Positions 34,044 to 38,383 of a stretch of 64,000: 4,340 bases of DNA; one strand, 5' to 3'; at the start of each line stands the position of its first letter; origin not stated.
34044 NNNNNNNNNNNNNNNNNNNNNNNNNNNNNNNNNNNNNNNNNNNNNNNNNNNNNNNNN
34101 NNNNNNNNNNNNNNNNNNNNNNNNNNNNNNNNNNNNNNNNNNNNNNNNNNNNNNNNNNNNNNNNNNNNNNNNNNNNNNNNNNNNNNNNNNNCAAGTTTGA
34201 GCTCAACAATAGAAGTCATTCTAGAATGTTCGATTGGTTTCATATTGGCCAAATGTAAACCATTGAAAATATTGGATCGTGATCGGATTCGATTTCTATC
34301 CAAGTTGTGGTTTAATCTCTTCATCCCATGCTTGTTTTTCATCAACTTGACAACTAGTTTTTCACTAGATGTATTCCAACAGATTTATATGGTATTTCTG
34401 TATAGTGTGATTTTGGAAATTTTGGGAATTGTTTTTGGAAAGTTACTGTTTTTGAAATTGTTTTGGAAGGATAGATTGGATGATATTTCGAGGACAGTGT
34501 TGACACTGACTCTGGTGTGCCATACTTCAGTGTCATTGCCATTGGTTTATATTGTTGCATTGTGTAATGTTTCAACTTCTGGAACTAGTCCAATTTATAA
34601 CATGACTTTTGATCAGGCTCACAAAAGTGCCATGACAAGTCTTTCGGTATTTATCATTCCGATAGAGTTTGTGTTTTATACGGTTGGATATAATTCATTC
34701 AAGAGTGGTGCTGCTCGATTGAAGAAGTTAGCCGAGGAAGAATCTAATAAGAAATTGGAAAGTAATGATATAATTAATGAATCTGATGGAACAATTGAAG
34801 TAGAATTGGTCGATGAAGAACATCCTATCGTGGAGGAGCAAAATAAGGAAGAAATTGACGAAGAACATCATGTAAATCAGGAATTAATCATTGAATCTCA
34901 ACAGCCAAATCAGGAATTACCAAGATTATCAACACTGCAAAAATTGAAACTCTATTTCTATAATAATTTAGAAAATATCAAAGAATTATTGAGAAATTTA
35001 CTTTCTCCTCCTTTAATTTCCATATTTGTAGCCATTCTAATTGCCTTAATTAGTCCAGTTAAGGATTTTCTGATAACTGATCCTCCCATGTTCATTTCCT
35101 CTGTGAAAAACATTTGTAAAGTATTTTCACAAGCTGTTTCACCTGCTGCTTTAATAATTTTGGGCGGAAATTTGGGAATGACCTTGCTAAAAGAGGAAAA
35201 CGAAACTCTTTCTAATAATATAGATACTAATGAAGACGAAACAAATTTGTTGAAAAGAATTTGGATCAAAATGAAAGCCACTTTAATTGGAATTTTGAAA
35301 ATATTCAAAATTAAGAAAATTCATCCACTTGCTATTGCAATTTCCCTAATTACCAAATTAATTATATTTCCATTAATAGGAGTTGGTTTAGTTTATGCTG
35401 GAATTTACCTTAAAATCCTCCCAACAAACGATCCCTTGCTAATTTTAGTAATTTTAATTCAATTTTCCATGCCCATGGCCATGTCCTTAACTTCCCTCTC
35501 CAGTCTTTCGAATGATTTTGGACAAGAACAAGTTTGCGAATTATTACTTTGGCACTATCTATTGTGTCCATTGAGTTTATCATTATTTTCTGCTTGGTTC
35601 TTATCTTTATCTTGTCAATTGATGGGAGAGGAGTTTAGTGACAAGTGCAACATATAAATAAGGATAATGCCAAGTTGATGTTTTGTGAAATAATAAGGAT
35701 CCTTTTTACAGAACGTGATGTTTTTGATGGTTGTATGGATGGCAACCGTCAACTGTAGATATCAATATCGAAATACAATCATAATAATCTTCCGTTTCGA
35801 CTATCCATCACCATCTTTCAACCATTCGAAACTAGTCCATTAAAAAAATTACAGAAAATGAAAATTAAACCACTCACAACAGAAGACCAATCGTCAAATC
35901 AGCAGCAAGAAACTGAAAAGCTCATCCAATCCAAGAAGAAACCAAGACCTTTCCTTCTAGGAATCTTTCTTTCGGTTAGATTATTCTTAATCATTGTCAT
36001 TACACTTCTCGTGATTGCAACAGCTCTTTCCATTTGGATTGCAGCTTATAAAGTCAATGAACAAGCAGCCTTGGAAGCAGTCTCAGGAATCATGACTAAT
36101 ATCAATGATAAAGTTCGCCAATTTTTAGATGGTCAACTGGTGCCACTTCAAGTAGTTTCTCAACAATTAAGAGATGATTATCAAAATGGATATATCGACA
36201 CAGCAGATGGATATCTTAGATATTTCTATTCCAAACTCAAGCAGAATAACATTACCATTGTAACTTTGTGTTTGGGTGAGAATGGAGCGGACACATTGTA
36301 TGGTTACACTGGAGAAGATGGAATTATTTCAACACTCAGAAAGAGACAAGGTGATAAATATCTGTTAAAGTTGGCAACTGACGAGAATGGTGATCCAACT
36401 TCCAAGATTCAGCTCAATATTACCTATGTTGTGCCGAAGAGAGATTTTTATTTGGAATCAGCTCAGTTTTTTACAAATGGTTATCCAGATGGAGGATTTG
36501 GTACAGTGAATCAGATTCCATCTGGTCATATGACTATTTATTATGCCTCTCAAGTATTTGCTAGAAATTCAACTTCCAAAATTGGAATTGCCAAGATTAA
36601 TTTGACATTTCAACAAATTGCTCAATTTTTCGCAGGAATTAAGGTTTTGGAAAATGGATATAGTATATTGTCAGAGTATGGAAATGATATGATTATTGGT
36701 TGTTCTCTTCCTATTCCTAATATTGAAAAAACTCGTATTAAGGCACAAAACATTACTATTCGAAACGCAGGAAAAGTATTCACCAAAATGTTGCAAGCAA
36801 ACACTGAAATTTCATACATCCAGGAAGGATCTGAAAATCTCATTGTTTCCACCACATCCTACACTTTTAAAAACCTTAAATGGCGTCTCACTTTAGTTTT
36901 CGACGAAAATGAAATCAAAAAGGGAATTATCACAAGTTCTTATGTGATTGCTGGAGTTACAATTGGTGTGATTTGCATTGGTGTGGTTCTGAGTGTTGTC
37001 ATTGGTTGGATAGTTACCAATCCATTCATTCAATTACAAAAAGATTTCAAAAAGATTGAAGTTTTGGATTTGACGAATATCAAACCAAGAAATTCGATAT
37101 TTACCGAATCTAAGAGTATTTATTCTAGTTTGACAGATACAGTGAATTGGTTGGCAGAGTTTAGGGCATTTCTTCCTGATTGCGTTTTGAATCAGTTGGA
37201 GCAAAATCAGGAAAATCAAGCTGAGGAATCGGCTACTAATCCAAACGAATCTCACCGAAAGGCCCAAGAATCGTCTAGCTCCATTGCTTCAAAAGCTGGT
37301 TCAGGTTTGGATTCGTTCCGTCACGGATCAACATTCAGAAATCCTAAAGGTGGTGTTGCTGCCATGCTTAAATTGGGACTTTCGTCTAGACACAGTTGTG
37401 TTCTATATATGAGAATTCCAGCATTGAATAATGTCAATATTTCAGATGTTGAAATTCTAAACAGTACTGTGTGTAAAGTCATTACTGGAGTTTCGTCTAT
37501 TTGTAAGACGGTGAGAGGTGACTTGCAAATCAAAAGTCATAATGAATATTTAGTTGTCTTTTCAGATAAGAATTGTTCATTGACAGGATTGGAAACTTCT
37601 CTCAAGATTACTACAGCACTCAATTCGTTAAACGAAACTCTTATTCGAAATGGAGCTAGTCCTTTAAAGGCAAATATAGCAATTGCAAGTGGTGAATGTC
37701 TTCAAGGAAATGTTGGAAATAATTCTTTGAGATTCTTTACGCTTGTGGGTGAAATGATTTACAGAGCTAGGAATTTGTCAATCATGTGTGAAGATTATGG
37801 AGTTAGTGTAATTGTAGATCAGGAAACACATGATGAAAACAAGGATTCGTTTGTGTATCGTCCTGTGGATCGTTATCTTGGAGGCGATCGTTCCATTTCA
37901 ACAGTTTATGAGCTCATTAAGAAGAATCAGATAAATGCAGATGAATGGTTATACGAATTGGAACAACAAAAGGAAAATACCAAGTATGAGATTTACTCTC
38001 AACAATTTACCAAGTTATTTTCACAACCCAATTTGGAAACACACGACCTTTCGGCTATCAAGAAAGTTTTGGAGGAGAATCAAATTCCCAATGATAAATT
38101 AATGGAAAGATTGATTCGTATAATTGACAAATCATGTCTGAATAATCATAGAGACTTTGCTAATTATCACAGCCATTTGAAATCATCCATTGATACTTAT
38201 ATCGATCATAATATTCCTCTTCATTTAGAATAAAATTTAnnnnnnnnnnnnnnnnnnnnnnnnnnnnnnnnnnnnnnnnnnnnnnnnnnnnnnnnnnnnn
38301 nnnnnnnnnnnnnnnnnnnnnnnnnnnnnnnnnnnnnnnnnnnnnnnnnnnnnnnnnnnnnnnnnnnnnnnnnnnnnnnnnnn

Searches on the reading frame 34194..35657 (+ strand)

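Call 42: search_protein_families(library=pfam, proteins=[window:34194-35657:+], max_evalue=0.001)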
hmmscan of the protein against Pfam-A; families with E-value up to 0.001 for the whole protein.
window:34194-35657:+ (487 aa): 1 family
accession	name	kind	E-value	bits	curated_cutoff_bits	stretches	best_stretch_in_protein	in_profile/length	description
PF03547.23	Mem_trans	-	2.2e-31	109.2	25.7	1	4-465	5-342/343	Membrane transport protein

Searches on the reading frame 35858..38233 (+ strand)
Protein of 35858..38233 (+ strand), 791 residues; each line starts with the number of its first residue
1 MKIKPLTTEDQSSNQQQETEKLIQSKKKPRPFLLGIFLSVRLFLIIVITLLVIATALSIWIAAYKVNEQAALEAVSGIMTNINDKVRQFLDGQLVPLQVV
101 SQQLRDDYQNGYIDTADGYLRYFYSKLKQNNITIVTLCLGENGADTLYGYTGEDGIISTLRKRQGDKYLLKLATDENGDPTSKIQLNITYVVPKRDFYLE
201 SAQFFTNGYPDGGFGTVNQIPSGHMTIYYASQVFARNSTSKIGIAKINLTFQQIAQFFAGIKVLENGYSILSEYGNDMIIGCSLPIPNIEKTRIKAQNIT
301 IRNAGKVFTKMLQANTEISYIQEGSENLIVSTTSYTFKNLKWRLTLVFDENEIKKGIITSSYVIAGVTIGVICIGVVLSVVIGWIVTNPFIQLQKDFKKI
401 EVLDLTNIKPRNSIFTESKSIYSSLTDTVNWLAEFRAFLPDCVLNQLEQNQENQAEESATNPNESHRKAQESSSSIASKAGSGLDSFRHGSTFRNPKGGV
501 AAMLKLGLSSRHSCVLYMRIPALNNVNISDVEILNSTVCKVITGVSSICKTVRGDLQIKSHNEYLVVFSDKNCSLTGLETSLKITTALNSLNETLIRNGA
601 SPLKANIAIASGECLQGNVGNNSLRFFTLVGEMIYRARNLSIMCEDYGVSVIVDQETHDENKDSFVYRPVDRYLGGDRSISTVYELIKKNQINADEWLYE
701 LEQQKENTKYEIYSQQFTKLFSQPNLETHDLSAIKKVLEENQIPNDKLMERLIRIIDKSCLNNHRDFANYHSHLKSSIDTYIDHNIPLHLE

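Call 9: search_protein_families(library=pfam, proteins=[window:35858-38233:+], max_evalue=0.01)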
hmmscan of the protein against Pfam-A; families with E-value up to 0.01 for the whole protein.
window:35858-38233:+ (791 aa): 0 families

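Call 64: predict_structure(alignment_id=A2)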
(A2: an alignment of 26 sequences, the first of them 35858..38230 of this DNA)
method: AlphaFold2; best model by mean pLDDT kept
length: 791 residues; sequences in the alignment: 26
mean_pLDDT: 65.2   pTM: 0.39
mean pLDDT of the five models: 65.2, 64.2, 63.8, 62.0, 62.0
residues with pLDDT >= 90: 53; 70-90: 337; 50-70: 191; < 50: 210
segments of 3 or more residues with pLDDT < 50: 1-31, 33-37, 142-146, 152-155, 164-170, 182-207, 210-228, 235-242, 290-293, 295-304, 438-444, 449-504, 725-729, 760-767, 784-791
pLDDT, mean of each block of 10 residues (from residue 1): 34 34 38 52 80 84 80 80 86 81 72 61 73 60 49 51 48 52 42 31 42 36 42 48 57 77 78 72 63 47 53 65 73 79 83 78 83 83 76 73 66 68 73 56 48 43 33 31 30 36 61 92 64 67 82 82 87 90 88 78 88 83 71 88 89 93 88 76 89 66 79 75 53 58 68 65 47 60 44 33
secondary structure, 60 per line:
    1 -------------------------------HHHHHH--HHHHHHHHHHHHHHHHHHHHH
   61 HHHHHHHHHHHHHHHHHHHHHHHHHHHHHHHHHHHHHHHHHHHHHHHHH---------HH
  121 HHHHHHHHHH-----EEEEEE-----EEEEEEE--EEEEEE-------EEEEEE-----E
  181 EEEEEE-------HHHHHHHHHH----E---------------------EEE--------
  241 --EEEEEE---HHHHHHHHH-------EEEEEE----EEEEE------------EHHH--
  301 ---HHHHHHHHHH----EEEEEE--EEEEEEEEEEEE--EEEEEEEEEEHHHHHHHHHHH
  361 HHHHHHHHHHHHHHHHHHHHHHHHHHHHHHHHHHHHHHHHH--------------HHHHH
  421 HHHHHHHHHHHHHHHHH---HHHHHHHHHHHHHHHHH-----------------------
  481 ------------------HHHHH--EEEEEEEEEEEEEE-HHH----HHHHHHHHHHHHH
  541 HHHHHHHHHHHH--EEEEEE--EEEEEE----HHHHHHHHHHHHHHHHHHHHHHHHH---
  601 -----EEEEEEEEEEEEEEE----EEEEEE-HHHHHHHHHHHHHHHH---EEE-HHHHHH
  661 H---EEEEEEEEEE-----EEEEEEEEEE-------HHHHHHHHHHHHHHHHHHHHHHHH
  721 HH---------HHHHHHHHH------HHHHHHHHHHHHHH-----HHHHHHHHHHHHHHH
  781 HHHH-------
elements in order (helices of 4 or more, strands of 3 or more residues): H32-37 H40-109 H119-130 E136-141 E147-153 E156-161 E169-174 E180-186 H194-203 E230-232 E243-248 H252-260 E268-273 E278-282 H304-313 E318-323 E326-337 E340-349 H350-401 H416-437 H441-457 H499-503 E506-519 H528-552 E555-560 E563-568 H573-597 E606-620 E625-630 H632-647 E651-653 H655-661 E665-674 E680-689 H697-722 H732-740 H747-760 H766-784

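Call 66: fold_search(model_id=the predicted structure, library=pdb)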
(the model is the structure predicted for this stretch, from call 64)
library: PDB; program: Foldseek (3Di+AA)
matches with E <= 10: 1239; with E <= 0.001: 248
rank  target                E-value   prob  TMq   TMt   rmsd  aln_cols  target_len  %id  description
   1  9f1x                  1.1e-11  1.00  0.23  0.49  29.5       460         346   13  SSX room temperature structure of Oscillatoria acuminata adenylyate cyclase. (released 2025-02-26)
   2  4yus                  1.6e-11  1.00  0.23  0.49  28.6       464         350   13  Crystal structure of photoactivated adenylyl cyclase of a cyanobacteriaOscillatoria acuminata in hexagonal form (released 2016-06-01)
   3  9f1w                  2.4e-11  1.00  0.23  0.48  29.3       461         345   12  SFX room temperature structure of Oscillatoria acuminata adenylyate cyclase. (released 2025-02-26)
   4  9f1y                  3.9e-11  1.00  0.23  0.48  29.4       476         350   12  Crystal structure of Oscillatoria acuminata adenylyate cyclase at 100K (released 2025-02-26)
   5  3r5g_B                4.1e-11  1.00  0.21  0.79   3.0       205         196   16  Crystal structure of the adenylyl cyclase CyaB from P. aeruginosa (released 2012-01-11)
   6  8qfi                  4.3e-11  1.00  0.23  0.51  28.6       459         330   13  Room temperature crystal structure of the Photoactivated Adenylate Cyclase OaPAC after blue light excitation at 1.8 us d (released 2023-11-01)
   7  2w01_B                4.8e-11  1.00  0.20  0.71   3.7       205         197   18  Crystal structure of the guanylyl cyclase Cya2 (released 2008-09-30)
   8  4yut_A                5.3e-11  1.00  0.23  0.49  29.0       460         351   13  Crystal structure of photoactivated adenylyl cyclase of a cyanobacteriaOscillatoria acuminata in orthorhombic form (released 2016-06-01)
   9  2w01_C                7.6e-11  1.00  0.20  0.70   4.3       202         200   20  Crystal structure of the guanylyl cyclase Cya2 (released 2008-09-30)
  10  5nby                  8.9e-11  1.00  0.23  0.51  28.2       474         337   13  Structure of a bacterial light-regulated adenylyl cylcase (released 2017-04-05)
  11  5mbj_B                9.9e-11  1.00  0.23  0.51  28.0       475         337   12  Structure of a bacterial light-regulated adenylyl cyclase (released 2017-04-05)
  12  5mbb_A                1.0e-10  1.00  0.24  0.51  22.9       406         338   12  Structure of a bacterial light-regulated adenylyl cylcase (released 2017-04-05)
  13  5m27_B                1.0e-10  1.00  0.23  0.49  29.3       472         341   12  Structure of a bacterial light-regulated adenylyl cylcase (released 2017-04-05)
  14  3r5g_A                1.2e-10  1.00  0.21  0.78   2.9       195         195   16  Crystal structure of the adenylyl cyclase CyaB from P. aeruginosa (released 2012-01-11)
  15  5m2a_B                1.2e-10  1.00  0.24  0.50  29.3       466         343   12  Structure of a bacterial light-regulated adenylyl cylcase (released 2017-04-05)
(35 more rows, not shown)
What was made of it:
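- On Class III cyclase-homology domain, genes D and E: The AF2 model matches CyaB 3r5g at TM 0.79 and rmsd 3.0 Å (calls 64, 66).
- The D model matches CyaB with TM 0.79 and rmsd 3.0 Å (call 66).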

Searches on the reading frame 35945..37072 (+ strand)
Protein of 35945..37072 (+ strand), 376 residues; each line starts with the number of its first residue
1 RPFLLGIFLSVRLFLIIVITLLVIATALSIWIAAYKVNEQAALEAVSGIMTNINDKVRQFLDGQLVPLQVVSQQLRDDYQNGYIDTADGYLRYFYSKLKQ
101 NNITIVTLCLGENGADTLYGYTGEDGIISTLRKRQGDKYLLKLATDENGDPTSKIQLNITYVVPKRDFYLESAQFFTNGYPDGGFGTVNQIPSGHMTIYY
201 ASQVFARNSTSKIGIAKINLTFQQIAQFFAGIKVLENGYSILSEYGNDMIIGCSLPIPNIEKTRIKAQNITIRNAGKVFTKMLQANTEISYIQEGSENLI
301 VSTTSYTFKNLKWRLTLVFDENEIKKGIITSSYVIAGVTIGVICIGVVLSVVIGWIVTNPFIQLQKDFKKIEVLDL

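Call 72: predict_structure(alignment_id=A3)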
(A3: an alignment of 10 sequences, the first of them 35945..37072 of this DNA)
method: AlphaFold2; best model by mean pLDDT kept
length: 376 residues; sequences in the alignment: 10
mean_pLDDT: 61.6   pTM: 0.53
mean pLDDT of the five models: 61.6, 59.8, 53.3, 53.1, 50.2
residues with pLDDT >= 90: 0; 70-90: 137; 50-70: 149; < 50: 90
segments of 3 or more residues with pLDDT < 50: 1-6, 103-147, 149-171, 190-193, 207-211, 374-376
pLDDT, mean of each block of 10 residues (from residue 1): 50 73 80 76 72 78 65 66 59 60 48 42 39 38 45 32 39 55 58 54 53 53 73 72 73 72 66 57 60 70 71 75 70 75 79 74 68 49
secondary structure, 60 per line:
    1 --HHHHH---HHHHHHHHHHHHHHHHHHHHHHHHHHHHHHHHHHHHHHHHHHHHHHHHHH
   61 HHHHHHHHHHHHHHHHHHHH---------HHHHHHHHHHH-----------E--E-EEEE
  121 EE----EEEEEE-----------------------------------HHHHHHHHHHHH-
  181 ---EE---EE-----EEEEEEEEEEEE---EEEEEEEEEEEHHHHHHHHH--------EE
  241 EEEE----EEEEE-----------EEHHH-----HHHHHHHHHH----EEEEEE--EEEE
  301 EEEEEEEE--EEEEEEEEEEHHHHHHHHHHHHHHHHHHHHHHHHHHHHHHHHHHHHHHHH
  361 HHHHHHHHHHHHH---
elements in order: H3-7 H11-80 H90-100 E117-122 E127-132 H168-179 E196-207 E211-221 H222-230 E239-244 E249-253 H275-284 E289-294 E297-308 E311-320 H321-373
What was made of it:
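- On dCache sensor domain, gene D ectodomain: The model's mean pLDDT is only 61.6, with the distal module below 50 (call 72).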

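Call 74: fold_search(model_id=the predicted structure, library=pdb)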
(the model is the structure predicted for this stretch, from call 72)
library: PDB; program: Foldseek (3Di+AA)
matches with E <= 10: 1253; with E <= 0.001: 103
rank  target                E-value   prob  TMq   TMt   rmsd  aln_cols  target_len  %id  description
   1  9a69_B                1.1e-09  1.00  0.45  0.28   9.9       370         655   14  Integrative model of MCPB-MCPC by crosslinking MS and deep learning (released 2024-09-18)
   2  6ior_A                1.7e-08  1.00  0.44  0.63   6.7       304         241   13  The ligand binding domain of Mlp24 with asparagine (released 2019-03-20)
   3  9a65_B                1.9e-08  1.00  0.50  0.32   8.0       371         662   14  Integrative model of YVAQ-MCPB by crosslinking MS and deep learning (released 2024-09-18)
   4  6ior_C                2.9e-08  1.00  0.44  0.64   6.5       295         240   13  The ligand binding domain of Mlp24 with asparagine (released 2019-03-20)
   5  6iot_B                3.6e-08  1.00  0.43  0.62   6.7       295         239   13  The ligand binding domain of Mlp24 with arginine (released 2019-03-20)
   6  6iop_B                4.0e-08  1.00  0.42  0.61   6.7       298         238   14  The ligand binding domain of Mlp24 (released 2019-03-20)
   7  6iot_D                5.0e-08  1.00  0.37  0.53   8.4       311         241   13  The ligand binding domain of Mlp24 with arginine (released 2019-03-20)
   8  5t7m_B                6.5e-08  1.00  0.42  0.62   8.1       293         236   14  LIGAND BINDING DOMAIN OF PSEUDOMONAS AERUGINOSA PAO1 AMINO ACID CHEMORECEPTOR PCTA IN COMPLEX WITH L-TRP (released 2017-09-20)
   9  5ltx_A                6.9e-08  1.00  0.44  0.63   7.9       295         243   13  LIGAND BINDING DOMAIN OF PSEUDOMONAS AERUGINOSA PAO1 AMINO ACID CHEMORECEPTOR PCTA IN COMPLEX WITH L-MET (released 2017-09-20)
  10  8bmv_A                7.7e-08  1.00  0.43  0.61   6.5       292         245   16  Ligand binding domain of the P. Putida receptor McpH in complex with Uric acid (released 2024-07-24)
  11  8bmv_B                9.0e-08  1.00  0.42  0.59   6.6       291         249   15  Ligand binding domain of the P. Putida receptor McpH in complex with Uric acid (released 2024-07-24)
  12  3li9                  9.5e-08  1.00  0.45  0.61   7.4       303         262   12  Crystal Structure of the extracellular domain of the putative histidine kinase mmHK1S-Z2 (released 2010-05-05)
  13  5t7m_A                1.1e-07  1.00  0.43  0.63   7.9       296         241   14  LIGAND BINDING DOMAIN OF PSEUDOMONAS AERUGINOSA PAO1 AMINO ACID CHEMORECEPTOR PCTA IN COMPLEX WITH L-TRP (released 2017-09-20)
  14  9koo_B                1.3e-07  1.00  0.42  0.64   7.9       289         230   14  Ligand binding domain of Pseudomonas Aeruginosa PAO1 chemoreceptor PctA in complex with MHF (released 2025-11-26)
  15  6iop_A                1.5e-07  1.00  0.42  0.61   6.2       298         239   13  The ligand binding domain of Mlp24 (released 2019-03-20)
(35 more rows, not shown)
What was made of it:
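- On dCache sensor domain, gene D ectodomain: All top 50 Foldseek hits are dCache ligand-binding domains (E 1e-9 to 2e-6, TMt 0.53-0.72) (call 74).
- Closest known: Bacterial sensor-cyclases with extracytoplasmic sensor domains. Same: The D ectodomain model matches dCache ligand-binding domains at E 1e-9 to 1e-6 (call 74).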

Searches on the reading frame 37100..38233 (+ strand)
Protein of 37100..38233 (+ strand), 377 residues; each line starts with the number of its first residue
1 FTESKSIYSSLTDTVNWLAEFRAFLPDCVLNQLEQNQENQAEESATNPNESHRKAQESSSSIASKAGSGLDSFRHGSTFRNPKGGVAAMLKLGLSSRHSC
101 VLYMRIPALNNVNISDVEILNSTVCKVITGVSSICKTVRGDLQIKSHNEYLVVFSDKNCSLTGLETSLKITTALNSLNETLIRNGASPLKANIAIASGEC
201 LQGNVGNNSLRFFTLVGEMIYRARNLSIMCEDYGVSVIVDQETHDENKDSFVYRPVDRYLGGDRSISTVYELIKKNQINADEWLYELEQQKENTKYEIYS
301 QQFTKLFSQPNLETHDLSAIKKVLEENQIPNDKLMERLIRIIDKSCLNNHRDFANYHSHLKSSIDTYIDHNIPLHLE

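Call 19: search_solved_structures(query=window:37100-38233:+, max_evalue=1, show_alignments=2)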
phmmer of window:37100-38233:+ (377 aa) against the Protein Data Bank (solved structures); distinct sequences matched with E-value up to 1: 8.
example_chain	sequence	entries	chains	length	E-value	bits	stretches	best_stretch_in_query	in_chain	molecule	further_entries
5x4t_A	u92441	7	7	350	4.2e-05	25.9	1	124-254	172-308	Photoactivated adenylyl cyclase | Family 3 adenylate cyclase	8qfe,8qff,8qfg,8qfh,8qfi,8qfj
9f1z_A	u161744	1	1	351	4.2e-05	25.9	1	124-254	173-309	Family 3 adenylate cyclase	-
5x4u_A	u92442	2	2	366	4.5e-05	25.8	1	124-254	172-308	Photoactivated adenylyl cyclase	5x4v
4yus_A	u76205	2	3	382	5e-05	25.6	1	124-254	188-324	Family 3 adenylate cyclase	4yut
9f1w_A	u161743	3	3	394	5.4e-05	25.5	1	124-254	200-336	Family 3 adenylate cyclase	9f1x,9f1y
2w01_A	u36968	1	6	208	0.022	16.9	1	157-227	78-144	ADENYLATE CYCLASE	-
3r5g_A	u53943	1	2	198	0.12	14.5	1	186-256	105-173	CyaB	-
6fht_A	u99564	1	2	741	0.16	14.1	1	157-221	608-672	Bacteriophytochrome,Adenylate cyclase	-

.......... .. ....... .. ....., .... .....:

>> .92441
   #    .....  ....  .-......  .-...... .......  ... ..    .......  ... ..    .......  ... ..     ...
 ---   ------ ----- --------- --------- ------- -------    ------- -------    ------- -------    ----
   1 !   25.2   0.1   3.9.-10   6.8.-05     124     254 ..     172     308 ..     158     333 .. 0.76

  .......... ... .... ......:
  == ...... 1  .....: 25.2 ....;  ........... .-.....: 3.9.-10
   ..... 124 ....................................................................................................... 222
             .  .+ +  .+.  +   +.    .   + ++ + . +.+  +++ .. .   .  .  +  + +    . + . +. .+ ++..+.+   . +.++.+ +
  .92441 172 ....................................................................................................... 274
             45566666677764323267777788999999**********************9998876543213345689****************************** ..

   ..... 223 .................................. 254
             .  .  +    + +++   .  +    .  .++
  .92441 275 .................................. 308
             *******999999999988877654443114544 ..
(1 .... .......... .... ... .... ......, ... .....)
